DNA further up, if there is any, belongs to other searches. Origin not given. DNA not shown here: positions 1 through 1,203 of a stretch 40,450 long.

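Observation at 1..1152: Standalone DUF262 protein in the int-adjacent accessory slot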

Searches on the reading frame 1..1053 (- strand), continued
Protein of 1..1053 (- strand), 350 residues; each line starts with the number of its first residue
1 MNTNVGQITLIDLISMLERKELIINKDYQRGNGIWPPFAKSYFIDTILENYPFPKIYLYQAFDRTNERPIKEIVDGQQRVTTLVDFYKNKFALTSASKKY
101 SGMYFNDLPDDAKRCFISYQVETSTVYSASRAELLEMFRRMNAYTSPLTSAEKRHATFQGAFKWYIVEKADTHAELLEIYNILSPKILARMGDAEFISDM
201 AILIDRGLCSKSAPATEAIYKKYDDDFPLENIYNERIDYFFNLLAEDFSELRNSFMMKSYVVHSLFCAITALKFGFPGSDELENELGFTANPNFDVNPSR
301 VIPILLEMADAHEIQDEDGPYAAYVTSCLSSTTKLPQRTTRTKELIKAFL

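Call 75: search_protein_families(library=padloc, proteins=[L070:3033-4073:+, L070:4078-4632:+, L080:4288-5346:+, L080:5351-5890:+, L075:1759-2823:+, L075:2826-3332:+, L079:4848-6092:+, L079:6103-6813:+, L002:4965-6044:+, L012:4962-6035:+], max_evalue=0.001)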
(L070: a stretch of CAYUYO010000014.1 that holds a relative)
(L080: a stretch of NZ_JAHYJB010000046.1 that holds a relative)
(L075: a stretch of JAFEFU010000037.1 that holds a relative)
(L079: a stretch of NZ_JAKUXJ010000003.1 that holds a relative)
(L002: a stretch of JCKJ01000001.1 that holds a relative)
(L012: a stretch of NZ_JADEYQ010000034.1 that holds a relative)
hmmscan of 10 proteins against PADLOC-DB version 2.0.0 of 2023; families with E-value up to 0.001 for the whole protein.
L070:3033-4073:+ (347 aa): 4 families
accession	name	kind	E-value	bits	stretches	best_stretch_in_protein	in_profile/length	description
PDLC03877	NsnA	-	9.7e-78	260.1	1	6-344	41-379/385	-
PDLC04027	PD-T4-2_A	-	1.2e-43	147.6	1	3-339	25-356/363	-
PDLC03418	REase_II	-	7.3e-12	43.1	1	29-173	31-162/372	Type II restriction enzyme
PDLC02695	Orf5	-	9.8e-06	22.2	1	73-129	73-130/601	Orf5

L070:4078-4632:+ (185 aa): 1 family
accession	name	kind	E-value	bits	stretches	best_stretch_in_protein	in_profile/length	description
PDLC01811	CARF1--CARF_HEPN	-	0.00023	18.4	1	84-176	321-404/436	-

L080:4288-5346:+ (353 aa): 8 families
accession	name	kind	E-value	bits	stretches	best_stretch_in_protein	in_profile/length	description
PDLC03877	NsnA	-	1e-76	256.7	1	11-348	42-379/385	-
PDLC04027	PD-T4-2_A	-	4.1e-45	152.4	1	9-331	27-343/363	-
PDLC03418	REase_II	-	3e-11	41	1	33-177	31-162/372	Type II restriction enzyme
PDLC02695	Orf5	-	0.00011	18.7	1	76-99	72-95/601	Orf5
PDLC02700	Orf5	-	0.00013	18.9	0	38-98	15-79/555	Orf5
PDLC02696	Orf5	-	0.00021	18.4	0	49-100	22-69/558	Orf5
PDLC04155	HEC-06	-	0.00054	16.6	1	71-148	59-134/562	-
PDLC04157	HEC-06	-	0.00099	15.8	1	69-150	59-138/558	-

L080:5351-5890:+ (180 aa): 0 families

L075:1759-2823:+ (355 aa): 18 families
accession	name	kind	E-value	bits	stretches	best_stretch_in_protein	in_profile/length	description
PDLC03877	NsnA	-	1.3e-65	220.1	1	22-353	43-379/385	-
PDLC04027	PD-T4-2_A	-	9.1e-45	151.3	1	21-353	29-361/363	-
PDLC04151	HEC-05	-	2.1e-12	44.6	1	20-75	16-71/600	-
PDLC04157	HEC-06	-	3.5e-10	37.1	1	30-106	9-93/558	-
PDLC04155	HEC-06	-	5.8e-09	33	1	31-102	8-87/562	-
PDLC04150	HEC-05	-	6.7e-09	33.1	1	27-84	5-63/583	-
PDLC04154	HEC-06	-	1.4e-08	31.9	1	41-102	21-89/569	-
PDLC03418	REase_II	-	1.6e-08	32.1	1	45-196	34-163/372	Type II restriction enzyme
PDLC02687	Orf5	-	5.5e-07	26.7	1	44-101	18-82/543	Orf5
PDLC02792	SspE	-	7.3e-07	25.9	0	44-71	24-51/771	SspE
PDLC02695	Orf5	-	1.5e-06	24.9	0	41-65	17-41/601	Orf5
PDLC04709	PDC-M55C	-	2.1e-06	24.7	1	22-85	7-70/554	-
PDLC02693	Orf5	-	3.6e-06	24.3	0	43-116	8-94/543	Orf5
PDLC02700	Orf5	-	4.7e-06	23.6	1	35-110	3-88/555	Orf5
PDLC02686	Orf5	-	4.7e-06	23.4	1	44-100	21-91/566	Orf5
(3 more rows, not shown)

L075:2826-3332:+ (169 aa): 0 families

L079:4848-6092:+ (415 aa): 13 families
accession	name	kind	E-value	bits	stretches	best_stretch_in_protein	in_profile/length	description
PDLC03877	NsnA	-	2.2e-67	226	1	16-413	23-383/385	-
PDLC04027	PD-T4-2_A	-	3.8e-36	122.9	1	48-263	38-242/363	-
PDLC03418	REase_II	-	2e-12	44.9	1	62-224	32-166/372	Type II restriction enzyme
PDLC04157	HEC-06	-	1.1e-08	32.2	1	43-126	4-94/558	-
PDLC02695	Orf5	-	1.1e-08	32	1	55-176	12-145/601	Orf5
PDLC04155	HEC-06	-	1.8e-08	31.3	1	50-124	9-90/562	-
PDLC04154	HEC-06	-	2.4e-08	31.1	1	46-126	7-94/569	-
PDLC04151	HEC-05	-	3.6e-07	27.3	1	47-96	25-73/600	-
PDLC02792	SspE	-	3e-06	23.9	0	96-134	82-120/771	SspE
PDLC02687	Orf5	-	3.3e-05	20.8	1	55-127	10-89/543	Orf5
PDLC04709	PDC-M55C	-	4.2e-05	20.4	0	51-101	18-67/554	-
PDLC04150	HEC-05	-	0.0001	19.3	1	53-99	13-58/583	-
PDLC02700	Orf5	-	0.00034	17.5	1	64-127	13-86/555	Orf5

L079:6103-6813:+ (237 aa): 0 families

L002:4965-6044:+ (360 aa): 5 families
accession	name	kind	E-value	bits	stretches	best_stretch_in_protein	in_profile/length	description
PDLC03877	NsnA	-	8.6e-36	122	1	11-242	42-262/385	-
PDLC04027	PD-T4-2_A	-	1.1e-16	58.8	1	22-214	40-237/363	-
PDLC03418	REase_II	-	5.9e-12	43.4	1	34-174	32-162/372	Type II restriction enzyme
PDLC04151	HEC-05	-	1.4e-05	22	0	75-201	106-215/600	-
PDLC04150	HEC-05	-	7.1e-05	19.8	1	73-202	86-204/583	-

L012:4962-6035:+ (358 aa): 5 families
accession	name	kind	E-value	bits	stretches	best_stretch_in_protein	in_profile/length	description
PDLC03877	NsnA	-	3e-34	116.9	1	6-355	47-378/385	-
PDLC04027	PD-T4-2_A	-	6.7e-20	69.5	1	11-177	39-214/363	-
PDLC03418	REase_II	-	1.7e-16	58.3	1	23-164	31-162/372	Type II restriction enzyme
PDLC04151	HEC-05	-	4.7e-05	20.3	1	8-55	24-70/600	-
PDLC04709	PDC-M55C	-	7.3e-05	19.6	1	12-61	17-65/554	-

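Call 77: search_protein_families(library=pfam, proteins=[L034:6027-6641:+, L041:6024-6629:+, L042:6031-6636:+, L040:6031-6642:+, L036:5998-6621:+, L033:5998-6606:+, L044:6058-6672:+, L046:6214-6837:+, L070:4078-4632:+, L080:5351-5890:+], max_evalue=0.01)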
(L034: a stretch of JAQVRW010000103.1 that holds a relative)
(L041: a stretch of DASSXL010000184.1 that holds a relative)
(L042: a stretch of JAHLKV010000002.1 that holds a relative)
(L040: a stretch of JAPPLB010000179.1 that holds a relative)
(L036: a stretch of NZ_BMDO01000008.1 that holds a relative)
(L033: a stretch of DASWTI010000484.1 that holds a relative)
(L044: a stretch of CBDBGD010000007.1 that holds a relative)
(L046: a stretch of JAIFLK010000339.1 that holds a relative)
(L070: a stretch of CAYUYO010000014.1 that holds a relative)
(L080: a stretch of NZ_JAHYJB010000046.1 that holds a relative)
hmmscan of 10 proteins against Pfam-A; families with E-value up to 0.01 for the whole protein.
L034:6027-6641:+ (205 aa): 1 family
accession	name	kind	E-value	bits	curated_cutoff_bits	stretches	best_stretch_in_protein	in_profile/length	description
PF18735.6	HEPN_RiboL-PSP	-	0.0025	18.2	28.4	0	37-151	23-162/191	RiboL-PSP-HEPN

L041:6024-6629:+ (202 aa): 0 families

L042:6031-6636:+ (202 aa): 0 families

L040:6031-6642:+ (204 aa): 0 families

L036:5998-6621:+ (208 aa): 0 families

L033:5998-6606:+ (203 aa): 0 families

L044:6058-6672:+ (205 aa): 0 families

L046:6214-6837:+ (208 aa): 0 families

L070:4078-4632:+ (185 aa): 2 families
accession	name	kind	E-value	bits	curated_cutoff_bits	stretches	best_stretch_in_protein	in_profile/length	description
PF18735.6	HEPN_RiboL-PSP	-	2.4e-17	63.9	28.4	1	2-182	3-187/191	RiboL-PSP-HEPN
PF18737.6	HEPN_MAE_28990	-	0.00039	21.1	26.8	1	24-180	29-198/211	MAE_28990/MAE_18760-like HEPN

L080:5351-5890:+ (180 aa): 3 families
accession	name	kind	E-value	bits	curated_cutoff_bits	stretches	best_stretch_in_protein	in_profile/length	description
PF18735.6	HEPN_RiboL-PSP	-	2.9e-13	50.6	28.4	1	18-178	18-187/191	RiboL-PSP-HEPN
PF18737.6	HEPN_MAE_28990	-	0.0048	17.5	26.8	0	28-163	34-185/211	MAE_28990/MAE_18760-like HEPN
PF18739.6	HEPN_Apea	-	0.0087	16.9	24.4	0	95-174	37-123/136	Apea-like HEPN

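Call 83: search_solved_structures(query=A2, max_evalue=0.01)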
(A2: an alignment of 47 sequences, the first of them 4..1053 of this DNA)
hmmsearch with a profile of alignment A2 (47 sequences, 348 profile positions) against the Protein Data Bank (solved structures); distinct sequences matched with E-value up to 0.01: 0.

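Call 85: find_encoding_contigs(protein=P0041, flank=6000, max_places=1)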
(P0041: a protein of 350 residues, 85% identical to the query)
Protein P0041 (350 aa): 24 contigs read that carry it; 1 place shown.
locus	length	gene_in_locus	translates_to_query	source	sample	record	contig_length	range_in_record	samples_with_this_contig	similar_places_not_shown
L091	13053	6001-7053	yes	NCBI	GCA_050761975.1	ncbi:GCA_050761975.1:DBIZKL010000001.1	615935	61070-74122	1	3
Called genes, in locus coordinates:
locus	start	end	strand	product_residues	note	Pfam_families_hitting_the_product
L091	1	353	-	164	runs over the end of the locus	PF05974:DUF892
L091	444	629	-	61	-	PF10685:KGG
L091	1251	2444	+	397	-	PF08240:ADH_N, PF00107:ADH_zinc_N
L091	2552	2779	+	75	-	PF06906:DUF1272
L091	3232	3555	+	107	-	PF03992:ABM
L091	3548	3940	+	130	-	PF01842:ACT (faint)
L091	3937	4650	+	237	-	PF01022:HTH_5, PF12840:HTH_20 (weak)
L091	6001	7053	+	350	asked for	PF03235:GmrSD_N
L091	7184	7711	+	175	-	-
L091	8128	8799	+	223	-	PF02586:SRAP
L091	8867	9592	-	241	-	-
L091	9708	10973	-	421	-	PF00817:IMS, PF11798:IMS_HHH (faint), PF11799:IMS_C, PF13438:DUF4113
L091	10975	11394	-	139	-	PF00717:Peptidase_S24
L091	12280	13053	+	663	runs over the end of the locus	PF13229:Beta_helix (faint)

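Call 86: find_encoding_contigs(protein=P0081, flank=6000, max_places=1)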
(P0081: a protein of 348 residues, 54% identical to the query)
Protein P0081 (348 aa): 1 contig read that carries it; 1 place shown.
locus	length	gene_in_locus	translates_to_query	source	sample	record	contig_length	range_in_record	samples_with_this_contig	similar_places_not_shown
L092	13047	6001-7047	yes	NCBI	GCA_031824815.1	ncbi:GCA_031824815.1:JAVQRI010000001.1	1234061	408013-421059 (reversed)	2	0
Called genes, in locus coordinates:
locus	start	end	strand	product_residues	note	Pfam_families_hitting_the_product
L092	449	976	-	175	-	PF03358:FMN_red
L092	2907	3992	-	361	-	PF21941:SMEK_N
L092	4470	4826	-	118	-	-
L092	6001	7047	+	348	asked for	PF03235:GmrSD_N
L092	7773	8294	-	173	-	PF03245:Phage_lysis (weak)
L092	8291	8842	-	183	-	PF00182:Glyco_hydro_19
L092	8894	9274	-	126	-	PF16778:Phage_tail_APC (weak)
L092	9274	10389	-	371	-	PF07484:Collar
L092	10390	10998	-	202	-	PF10076:Phage_Mu_Gp48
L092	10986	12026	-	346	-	PF04865:Baseplate_J, PF26078:Baseplate_J_M, PF26079:Baseplate_J_C (weak)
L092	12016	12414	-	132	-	PF07409:GP46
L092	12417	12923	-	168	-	PF06890:Phage_Mu_Gp45, PF18946:Apex (faint)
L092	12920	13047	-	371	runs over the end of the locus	PF21683:GpP-like_1st, PF22255:Gp44-like_2nd, PF22630:NMB1110_3rd (weak), PF21929:GpP_4th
